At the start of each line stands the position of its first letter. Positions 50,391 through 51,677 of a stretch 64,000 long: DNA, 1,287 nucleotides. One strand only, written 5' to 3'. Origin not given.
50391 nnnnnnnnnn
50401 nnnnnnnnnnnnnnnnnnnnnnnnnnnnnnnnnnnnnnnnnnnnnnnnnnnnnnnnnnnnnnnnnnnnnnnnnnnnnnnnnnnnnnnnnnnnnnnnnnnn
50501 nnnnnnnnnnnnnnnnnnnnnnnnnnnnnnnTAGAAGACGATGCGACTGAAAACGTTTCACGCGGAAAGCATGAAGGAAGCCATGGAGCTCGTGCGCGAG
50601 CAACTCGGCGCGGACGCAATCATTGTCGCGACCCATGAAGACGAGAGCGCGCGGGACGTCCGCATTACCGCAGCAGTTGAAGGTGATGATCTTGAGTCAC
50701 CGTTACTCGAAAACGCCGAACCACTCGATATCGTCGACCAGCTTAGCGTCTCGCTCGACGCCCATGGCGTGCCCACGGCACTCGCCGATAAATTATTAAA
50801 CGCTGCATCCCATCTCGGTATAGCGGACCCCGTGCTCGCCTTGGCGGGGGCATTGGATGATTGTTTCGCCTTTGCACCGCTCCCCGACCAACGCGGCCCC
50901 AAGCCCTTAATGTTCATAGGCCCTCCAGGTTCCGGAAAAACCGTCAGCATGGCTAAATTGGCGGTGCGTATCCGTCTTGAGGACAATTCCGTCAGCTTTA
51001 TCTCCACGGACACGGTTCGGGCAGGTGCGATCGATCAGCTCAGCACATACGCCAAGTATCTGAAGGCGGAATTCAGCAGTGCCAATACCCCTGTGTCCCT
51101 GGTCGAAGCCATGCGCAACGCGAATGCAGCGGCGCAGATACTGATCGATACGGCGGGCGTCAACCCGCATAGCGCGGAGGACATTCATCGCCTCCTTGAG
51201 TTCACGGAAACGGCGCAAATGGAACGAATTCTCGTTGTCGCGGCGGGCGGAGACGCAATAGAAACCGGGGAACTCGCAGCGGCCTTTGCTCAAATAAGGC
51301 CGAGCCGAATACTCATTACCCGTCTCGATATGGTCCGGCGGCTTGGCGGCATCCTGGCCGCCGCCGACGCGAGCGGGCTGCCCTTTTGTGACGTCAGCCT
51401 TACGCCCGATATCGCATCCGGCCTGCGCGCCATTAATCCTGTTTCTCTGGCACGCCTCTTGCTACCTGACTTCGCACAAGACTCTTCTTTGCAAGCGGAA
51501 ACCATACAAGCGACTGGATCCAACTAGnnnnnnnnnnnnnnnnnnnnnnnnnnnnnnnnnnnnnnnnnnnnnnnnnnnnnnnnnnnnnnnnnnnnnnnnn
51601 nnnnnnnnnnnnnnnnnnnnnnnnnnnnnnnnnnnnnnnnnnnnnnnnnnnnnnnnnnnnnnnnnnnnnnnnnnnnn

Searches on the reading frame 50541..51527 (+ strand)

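Call 55: search_protein_families(library=pfam, max_evalue=0.001, proteins=[window:50541-51527:+])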
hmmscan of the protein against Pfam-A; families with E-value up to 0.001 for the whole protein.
window:50541-51527:+ (328 aa): 3 families
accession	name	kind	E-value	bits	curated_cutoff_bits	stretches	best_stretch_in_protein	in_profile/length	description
PF00448.28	SRP54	-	1.4e-26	93.8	22.7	1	122-308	3-195/196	SRP54-type protein, GTPase domain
PF13671.12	AAA_33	-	3.3e-05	24.6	27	1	123-212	2-85/143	AAA domain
PF13604.12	AAA_30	-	0.00019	21.6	27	1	125-267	23-155/191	AAA domain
